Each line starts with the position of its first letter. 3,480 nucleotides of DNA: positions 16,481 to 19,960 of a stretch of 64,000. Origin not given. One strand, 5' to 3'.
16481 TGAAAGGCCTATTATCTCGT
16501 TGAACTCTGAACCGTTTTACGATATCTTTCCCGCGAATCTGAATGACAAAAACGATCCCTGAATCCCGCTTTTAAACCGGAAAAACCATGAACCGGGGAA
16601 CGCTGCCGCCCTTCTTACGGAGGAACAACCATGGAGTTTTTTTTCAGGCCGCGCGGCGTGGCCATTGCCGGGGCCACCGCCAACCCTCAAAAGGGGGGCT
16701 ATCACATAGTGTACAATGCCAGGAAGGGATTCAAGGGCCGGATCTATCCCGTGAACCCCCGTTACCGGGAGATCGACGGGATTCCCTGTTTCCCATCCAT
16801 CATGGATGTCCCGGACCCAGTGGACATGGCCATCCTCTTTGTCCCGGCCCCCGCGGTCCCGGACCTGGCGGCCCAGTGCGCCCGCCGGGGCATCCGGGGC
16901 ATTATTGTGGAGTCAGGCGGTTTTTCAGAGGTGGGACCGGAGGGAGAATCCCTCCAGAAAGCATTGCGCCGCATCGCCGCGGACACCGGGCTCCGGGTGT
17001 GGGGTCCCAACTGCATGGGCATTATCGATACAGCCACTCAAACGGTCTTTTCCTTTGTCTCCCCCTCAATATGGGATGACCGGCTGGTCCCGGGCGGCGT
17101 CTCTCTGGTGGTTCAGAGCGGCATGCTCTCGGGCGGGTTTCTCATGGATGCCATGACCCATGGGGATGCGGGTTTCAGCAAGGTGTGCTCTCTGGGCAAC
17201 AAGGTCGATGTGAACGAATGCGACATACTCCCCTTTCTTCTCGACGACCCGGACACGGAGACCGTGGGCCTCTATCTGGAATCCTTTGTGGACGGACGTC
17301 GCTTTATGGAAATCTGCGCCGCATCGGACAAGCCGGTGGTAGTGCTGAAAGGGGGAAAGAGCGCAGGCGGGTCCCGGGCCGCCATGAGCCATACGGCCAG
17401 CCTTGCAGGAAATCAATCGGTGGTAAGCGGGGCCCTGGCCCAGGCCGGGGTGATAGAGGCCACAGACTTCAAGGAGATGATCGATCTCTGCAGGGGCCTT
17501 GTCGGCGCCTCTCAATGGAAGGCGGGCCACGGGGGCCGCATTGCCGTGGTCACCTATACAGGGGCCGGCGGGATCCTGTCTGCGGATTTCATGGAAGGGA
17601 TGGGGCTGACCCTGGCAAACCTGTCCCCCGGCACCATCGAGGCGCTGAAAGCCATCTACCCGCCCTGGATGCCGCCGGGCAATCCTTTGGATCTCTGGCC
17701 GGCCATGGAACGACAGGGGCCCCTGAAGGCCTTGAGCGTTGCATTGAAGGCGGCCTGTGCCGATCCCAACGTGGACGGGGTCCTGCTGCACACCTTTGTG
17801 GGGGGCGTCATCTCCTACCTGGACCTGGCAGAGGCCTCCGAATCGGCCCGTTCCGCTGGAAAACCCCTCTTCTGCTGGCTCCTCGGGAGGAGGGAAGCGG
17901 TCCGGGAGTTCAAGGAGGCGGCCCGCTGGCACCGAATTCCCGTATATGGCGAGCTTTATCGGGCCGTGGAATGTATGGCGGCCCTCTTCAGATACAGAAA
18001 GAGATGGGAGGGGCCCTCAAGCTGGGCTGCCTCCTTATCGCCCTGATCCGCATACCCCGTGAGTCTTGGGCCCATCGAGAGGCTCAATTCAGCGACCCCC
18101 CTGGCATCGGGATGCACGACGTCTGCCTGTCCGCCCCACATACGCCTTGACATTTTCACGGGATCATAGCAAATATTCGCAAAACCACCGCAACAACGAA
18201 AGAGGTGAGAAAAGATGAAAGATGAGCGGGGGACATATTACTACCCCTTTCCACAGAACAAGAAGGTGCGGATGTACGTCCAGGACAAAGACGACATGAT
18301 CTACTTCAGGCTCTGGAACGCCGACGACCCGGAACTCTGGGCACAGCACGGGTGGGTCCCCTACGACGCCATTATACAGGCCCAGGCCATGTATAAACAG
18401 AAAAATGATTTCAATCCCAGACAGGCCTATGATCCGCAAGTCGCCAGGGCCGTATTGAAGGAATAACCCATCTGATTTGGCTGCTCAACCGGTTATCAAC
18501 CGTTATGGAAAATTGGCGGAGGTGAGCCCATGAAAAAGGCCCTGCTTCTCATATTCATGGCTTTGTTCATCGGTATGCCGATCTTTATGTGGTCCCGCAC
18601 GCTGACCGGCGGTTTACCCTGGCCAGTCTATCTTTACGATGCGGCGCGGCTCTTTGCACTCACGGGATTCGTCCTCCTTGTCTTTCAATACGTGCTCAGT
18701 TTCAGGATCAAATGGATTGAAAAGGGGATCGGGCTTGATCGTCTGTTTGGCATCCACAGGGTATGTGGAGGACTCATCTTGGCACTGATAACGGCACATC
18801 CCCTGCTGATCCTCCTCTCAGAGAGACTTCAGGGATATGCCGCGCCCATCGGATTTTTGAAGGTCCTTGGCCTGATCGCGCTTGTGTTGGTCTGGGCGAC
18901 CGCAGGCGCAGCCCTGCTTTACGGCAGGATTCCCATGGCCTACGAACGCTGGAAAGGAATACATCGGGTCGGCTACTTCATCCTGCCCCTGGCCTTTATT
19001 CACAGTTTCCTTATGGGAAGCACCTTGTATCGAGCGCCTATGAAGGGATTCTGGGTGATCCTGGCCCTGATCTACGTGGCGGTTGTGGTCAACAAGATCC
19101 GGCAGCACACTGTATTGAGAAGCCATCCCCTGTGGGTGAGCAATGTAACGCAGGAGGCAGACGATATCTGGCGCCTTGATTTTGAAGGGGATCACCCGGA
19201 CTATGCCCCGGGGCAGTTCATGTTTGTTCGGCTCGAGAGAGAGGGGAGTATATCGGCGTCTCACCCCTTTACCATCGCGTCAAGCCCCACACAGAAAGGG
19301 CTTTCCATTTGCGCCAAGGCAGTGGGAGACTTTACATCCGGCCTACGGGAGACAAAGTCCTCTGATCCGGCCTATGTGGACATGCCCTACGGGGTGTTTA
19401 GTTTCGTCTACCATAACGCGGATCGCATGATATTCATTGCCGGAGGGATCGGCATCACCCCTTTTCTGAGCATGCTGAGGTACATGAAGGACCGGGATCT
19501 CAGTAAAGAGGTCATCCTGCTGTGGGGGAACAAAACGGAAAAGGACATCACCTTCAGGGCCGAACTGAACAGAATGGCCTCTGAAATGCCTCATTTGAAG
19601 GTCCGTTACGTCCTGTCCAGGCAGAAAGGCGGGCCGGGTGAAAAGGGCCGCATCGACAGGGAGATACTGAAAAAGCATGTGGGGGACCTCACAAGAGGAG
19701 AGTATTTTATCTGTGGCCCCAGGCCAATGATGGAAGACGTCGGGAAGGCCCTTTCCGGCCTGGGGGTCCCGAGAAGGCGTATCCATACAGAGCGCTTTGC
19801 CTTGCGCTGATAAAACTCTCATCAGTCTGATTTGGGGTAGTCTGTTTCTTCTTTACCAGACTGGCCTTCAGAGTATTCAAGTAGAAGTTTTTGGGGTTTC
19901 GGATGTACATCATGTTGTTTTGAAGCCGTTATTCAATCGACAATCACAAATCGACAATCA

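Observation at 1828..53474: Degenerate 7- and 8-nt tandem word tracts fill almost every spacer, including spacers inside conserved operons (STRR-like)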

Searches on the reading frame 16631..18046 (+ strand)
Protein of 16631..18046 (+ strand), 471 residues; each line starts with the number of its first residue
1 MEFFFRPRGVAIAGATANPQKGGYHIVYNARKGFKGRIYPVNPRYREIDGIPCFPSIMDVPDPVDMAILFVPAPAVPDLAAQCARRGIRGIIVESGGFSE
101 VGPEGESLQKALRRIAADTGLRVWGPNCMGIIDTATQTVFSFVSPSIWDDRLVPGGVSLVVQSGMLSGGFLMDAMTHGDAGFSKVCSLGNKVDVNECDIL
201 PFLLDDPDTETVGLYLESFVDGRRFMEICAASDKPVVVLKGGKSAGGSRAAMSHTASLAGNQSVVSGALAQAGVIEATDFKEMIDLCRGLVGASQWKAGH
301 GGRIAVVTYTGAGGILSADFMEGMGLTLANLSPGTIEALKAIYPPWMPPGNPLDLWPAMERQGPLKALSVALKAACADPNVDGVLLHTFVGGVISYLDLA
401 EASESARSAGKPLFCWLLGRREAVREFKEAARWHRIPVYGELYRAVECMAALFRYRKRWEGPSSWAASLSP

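Call 12: search_protein_families(library=pfam, proteins=[window:16631-18046:+])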
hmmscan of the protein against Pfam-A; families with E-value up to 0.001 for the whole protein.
window:16631-18046:+ (471 aa): 4 families
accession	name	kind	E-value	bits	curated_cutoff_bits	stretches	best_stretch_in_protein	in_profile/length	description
PF13607.11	Succ_CoA_lig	-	1.6e-43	148.2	27.4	1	154-288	1-136/138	Succinyl-CoA ligase like flavodoxin domain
PF13380.12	CoA_binding_2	-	2.9e-25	89.4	22.8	1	10-132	3-114/116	CoA binding domain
PF02629.25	CoA_binding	-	9.4e-15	55.6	22.3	1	8-93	4-93/97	CoA binding domain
PF19045.5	Ligase_CoA_2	-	1.5e-05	25.5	23.7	1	306-440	3-138/162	Ligase-CoA domain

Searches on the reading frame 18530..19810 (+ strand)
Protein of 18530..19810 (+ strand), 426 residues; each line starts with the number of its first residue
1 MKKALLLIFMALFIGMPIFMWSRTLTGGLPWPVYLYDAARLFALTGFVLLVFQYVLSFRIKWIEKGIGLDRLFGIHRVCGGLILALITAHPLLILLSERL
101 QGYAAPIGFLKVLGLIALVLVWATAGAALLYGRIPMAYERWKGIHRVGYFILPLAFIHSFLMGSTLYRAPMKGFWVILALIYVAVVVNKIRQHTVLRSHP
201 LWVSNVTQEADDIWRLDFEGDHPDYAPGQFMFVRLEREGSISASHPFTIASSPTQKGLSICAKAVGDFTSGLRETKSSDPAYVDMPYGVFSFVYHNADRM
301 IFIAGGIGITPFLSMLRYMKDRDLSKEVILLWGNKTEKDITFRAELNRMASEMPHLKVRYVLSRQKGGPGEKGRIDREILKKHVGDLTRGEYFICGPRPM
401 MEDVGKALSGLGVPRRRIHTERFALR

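Call 12: search_protein_families(library=pfam, proteins=[window:18530-19810:+])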
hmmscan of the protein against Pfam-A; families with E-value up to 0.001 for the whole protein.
window:18530-19810:+ (426 aa): 4 families
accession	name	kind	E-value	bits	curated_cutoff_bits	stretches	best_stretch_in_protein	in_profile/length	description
PF00175.26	NAD_binding_1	-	3.6e-25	89.2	22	1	302-404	1-107/109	Oxidoreductase NAD-binding domain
PF01794.25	Ferric_reduct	-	4.3e-11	43.4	28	1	44-155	3-120/121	Ferric reductase like transmembrane component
PF08022.18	FAD_binding_8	-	7.1e-10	39.4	22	1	224-279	29-85/109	FAD-binding domain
PF08030.17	NAD_binding_6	-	0.00084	19.9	22.2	0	299-355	3-65/156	Ferric reductase NAD binding domain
